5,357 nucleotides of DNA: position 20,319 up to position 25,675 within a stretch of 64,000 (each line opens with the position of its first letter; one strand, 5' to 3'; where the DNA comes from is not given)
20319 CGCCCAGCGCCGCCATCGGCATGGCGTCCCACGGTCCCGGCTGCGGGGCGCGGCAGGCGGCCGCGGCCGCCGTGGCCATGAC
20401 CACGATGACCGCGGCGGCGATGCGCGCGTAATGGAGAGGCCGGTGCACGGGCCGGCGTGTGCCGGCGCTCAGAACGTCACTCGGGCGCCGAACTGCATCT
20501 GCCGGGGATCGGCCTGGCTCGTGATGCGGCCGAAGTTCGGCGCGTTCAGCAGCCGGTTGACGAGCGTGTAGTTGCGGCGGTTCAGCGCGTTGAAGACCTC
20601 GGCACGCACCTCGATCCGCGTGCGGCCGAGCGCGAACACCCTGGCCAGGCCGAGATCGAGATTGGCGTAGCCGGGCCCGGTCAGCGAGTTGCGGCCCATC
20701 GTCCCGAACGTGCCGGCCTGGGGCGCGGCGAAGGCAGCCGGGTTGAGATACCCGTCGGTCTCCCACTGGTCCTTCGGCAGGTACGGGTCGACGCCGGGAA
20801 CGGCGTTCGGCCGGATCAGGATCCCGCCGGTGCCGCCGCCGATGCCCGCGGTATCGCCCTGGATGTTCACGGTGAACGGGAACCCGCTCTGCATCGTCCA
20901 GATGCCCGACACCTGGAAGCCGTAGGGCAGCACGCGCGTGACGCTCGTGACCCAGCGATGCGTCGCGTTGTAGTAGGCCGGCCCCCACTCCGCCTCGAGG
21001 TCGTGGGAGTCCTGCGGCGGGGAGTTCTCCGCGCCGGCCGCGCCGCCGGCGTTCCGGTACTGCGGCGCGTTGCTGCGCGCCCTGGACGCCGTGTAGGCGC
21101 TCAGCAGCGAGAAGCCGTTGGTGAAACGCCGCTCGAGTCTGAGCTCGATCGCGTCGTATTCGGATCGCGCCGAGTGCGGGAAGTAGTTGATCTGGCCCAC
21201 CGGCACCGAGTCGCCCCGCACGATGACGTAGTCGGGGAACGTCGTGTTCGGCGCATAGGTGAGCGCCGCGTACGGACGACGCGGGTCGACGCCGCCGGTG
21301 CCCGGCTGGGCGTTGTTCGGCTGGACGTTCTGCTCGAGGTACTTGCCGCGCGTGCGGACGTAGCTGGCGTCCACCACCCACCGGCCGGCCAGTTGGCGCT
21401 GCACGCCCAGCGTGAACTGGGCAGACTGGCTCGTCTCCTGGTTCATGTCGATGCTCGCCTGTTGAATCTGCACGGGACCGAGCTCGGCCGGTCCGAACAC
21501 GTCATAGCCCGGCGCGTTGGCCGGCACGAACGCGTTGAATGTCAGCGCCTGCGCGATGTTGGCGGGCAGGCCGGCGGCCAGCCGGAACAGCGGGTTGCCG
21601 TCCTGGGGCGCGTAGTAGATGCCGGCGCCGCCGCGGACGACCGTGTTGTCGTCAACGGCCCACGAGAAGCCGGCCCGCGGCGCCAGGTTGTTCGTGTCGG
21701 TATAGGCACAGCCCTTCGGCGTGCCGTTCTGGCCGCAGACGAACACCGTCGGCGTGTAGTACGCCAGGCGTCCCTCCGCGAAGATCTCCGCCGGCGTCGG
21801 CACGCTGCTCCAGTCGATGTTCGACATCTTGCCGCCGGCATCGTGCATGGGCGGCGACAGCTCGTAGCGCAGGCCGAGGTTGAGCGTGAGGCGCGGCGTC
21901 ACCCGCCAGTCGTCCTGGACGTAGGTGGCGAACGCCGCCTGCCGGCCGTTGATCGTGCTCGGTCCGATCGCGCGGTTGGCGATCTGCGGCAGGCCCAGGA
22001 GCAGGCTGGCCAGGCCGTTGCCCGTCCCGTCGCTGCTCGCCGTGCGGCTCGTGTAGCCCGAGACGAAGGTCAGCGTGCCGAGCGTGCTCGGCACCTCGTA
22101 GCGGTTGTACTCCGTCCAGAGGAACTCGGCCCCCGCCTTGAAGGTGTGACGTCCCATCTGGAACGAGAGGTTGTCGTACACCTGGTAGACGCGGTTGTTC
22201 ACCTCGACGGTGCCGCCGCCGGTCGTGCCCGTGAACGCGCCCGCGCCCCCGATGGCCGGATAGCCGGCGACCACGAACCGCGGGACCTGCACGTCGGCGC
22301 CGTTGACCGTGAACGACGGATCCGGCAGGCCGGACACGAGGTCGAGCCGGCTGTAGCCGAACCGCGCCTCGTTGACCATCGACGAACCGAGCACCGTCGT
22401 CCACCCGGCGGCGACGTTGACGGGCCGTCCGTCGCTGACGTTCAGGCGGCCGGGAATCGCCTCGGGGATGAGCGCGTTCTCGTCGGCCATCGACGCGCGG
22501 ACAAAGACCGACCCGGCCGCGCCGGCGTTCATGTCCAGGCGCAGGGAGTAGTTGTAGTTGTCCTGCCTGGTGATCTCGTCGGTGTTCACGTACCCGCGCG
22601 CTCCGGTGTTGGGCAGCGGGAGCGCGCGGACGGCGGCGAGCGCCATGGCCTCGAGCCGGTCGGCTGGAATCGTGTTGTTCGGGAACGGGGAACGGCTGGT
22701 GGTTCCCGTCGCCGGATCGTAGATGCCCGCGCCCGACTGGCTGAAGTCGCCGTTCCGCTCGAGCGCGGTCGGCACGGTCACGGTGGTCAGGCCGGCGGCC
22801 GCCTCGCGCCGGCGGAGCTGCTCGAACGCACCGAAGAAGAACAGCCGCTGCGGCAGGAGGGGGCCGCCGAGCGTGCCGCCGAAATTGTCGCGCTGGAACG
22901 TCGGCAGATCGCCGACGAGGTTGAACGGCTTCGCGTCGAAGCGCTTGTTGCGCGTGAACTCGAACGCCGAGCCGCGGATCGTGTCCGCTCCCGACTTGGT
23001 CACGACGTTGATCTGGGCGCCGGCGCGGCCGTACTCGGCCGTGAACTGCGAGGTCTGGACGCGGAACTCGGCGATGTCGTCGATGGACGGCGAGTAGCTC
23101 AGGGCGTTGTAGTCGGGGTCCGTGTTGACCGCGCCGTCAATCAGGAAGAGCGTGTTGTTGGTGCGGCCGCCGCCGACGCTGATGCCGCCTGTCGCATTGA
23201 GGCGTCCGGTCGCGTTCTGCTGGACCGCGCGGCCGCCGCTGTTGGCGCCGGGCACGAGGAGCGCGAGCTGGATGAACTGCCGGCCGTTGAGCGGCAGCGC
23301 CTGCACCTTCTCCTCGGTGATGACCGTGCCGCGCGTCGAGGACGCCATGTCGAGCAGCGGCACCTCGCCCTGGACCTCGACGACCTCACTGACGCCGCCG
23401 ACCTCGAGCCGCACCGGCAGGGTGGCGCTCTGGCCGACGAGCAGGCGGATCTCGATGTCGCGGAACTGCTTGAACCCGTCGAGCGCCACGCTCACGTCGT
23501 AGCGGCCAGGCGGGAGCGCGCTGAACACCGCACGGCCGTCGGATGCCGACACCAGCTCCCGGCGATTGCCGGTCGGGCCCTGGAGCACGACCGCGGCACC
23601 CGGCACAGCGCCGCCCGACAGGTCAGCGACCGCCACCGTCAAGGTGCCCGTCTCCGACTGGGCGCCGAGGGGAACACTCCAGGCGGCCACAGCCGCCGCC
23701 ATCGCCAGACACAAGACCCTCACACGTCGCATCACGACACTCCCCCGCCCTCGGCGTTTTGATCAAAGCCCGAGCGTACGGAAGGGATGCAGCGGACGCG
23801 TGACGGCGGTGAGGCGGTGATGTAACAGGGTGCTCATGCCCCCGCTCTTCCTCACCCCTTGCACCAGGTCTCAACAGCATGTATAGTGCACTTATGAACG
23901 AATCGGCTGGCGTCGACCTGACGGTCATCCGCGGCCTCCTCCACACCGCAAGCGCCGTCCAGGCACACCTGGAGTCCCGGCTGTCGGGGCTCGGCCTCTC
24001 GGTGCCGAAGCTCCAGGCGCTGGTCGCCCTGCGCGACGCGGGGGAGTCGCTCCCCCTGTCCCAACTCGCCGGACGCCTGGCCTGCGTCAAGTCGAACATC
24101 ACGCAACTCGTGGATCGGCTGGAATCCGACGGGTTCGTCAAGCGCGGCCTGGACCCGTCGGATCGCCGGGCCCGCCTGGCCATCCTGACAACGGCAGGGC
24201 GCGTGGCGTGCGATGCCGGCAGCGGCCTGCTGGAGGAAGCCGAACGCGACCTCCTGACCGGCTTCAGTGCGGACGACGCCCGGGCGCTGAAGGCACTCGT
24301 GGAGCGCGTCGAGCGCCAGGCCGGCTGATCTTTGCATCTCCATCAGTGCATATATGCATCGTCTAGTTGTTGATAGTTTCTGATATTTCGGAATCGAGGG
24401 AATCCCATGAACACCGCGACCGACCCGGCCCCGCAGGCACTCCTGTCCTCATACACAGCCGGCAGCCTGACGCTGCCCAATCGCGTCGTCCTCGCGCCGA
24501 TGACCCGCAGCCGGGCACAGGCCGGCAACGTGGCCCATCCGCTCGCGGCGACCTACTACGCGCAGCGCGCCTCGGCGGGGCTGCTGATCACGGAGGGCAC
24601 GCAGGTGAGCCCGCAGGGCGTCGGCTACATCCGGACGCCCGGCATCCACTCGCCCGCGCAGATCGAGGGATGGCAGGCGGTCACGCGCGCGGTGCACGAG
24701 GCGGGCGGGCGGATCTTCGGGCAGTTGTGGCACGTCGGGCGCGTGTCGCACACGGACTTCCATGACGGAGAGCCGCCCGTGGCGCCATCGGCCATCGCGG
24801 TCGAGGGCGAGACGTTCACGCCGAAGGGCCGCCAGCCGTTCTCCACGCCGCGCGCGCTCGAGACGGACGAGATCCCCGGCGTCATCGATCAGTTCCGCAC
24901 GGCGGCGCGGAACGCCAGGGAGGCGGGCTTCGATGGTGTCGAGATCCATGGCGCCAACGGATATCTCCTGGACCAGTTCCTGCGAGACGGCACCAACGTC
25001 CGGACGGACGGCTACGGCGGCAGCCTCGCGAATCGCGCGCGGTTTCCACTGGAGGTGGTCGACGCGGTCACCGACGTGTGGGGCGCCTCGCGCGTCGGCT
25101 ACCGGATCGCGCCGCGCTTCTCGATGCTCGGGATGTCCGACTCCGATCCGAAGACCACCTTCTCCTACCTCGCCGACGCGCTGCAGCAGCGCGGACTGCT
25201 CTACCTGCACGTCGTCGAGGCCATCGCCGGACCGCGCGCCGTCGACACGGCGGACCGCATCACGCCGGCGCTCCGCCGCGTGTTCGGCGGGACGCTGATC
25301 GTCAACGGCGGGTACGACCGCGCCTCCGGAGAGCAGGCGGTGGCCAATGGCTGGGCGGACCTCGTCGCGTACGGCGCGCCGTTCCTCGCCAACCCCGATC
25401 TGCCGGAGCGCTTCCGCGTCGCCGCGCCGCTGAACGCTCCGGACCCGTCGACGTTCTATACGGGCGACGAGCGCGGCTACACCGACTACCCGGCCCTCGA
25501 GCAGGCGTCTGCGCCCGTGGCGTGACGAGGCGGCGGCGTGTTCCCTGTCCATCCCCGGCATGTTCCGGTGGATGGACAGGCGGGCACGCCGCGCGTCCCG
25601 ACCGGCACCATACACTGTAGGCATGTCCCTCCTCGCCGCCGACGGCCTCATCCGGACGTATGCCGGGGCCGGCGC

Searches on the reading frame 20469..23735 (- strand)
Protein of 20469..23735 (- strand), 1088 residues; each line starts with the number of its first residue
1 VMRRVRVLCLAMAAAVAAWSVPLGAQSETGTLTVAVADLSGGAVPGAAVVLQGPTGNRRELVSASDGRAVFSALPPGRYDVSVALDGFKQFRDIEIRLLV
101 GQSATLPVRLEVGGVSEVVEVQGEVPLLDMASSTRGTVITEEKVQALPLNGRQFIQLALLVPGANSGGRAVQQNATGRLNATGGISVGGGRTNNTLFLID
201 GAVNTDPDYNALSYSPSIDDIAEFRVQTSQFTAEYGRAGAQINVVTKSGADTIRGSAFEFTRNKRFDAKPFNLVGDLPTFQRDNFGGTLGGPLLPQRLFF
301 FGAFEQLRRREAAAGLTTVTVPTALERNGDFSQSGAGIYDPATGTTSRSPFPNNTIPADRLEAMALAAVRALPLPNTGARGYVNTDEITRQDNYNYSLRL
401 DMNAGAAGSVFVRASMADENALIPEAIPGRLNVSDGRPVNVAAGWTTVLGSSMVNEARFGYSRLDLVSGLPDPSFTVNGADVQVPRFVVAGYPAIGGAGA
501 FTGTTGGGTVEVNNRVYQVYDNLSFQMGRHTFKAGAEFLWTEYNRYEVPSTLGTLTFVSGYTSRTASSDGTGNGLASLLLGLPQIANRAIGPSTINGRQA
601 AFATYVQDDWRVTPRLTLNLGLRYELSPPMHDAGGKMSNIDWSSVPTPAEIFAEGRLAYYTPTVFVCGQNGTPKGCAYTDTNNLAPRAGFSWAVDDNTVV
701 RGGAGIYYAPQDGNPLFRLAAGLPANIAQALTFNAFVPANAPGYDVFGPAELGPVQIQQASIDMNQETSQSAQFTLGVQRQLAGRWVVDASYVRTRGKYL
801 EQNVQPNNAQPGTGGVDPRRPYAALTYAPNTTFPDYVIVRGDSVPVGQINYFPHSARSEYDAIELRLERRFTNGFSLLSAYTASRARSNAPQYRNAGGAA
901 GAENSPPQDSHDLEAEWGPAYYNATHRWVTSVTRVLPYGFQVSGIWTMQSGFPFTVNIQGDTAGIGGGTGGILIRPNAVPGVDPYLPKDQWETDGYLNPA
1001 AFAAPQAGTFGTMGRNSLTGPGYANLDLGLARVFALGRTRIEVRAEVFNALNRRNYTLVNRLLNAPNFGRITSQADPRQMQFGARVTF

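Call 53: search_protein_families(library=pfam, proteins=[window:20469-23735:-], max_evalue=0.001)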
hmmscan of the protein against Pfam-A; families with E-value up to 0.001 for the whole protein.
window:20469-23735:- (1088 aa): 3 families
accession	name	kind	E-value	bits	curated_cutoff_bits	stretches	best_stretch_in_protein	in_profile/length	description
PF25183.1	OMP_b-brl_4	-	3.6e-199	664.6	30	1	245-1081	1-838/838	Outer membrane beta barrel domain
PF13620.12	CarboxypepD_reg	-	5.1e-13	49.6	32.3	1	31-111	1-82/82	Carboxypeptidase regulatory-like domain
PF00593.30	TonB_dep_Rec_b-barrel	-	0.00025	21.5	27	1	503-947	99-385/436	TonB dependent receptor-like, beta-barrel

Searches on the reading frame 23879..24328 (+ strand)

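Call 53: search_protein_families(library=pfam, proteins=[window:23879-24328:+], max_evalue=0.001)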
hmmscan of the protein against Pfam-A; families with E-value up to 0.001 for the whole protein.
window:23879-24328:+ (149 aa): 3 families
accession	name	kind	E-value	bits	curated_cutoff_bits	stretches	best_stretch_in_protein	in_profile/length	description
PF01047.28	MarR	-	1.3e-10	41.4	24.6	1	40-97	1-57/59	MarR family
PF12802.13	MarR_2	-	2e-08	34.7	27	1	38-98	1-61/61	MarR family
PF13463.12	HTH_27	-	0.0004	21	22.2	1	45-107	6-68/68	Winged helix DNA-binding domain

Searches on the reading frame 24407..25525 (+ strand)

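Call 53: search_protein_families(library=pfam, proteins=[window:24407-25525:+], max_evalue=0.001)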
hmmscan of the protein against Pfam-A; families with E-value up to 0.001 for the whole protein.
window:24407-25525:+ (372 aa): 1 family
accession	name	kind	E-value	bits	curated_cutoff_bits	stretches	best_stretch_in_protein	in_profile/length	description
PF00724.26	Oxidored_FMN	-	5.1e-78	263.2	27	1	17-338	7-337/342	NADH:flavin oxidoreductase / NADH oxidase family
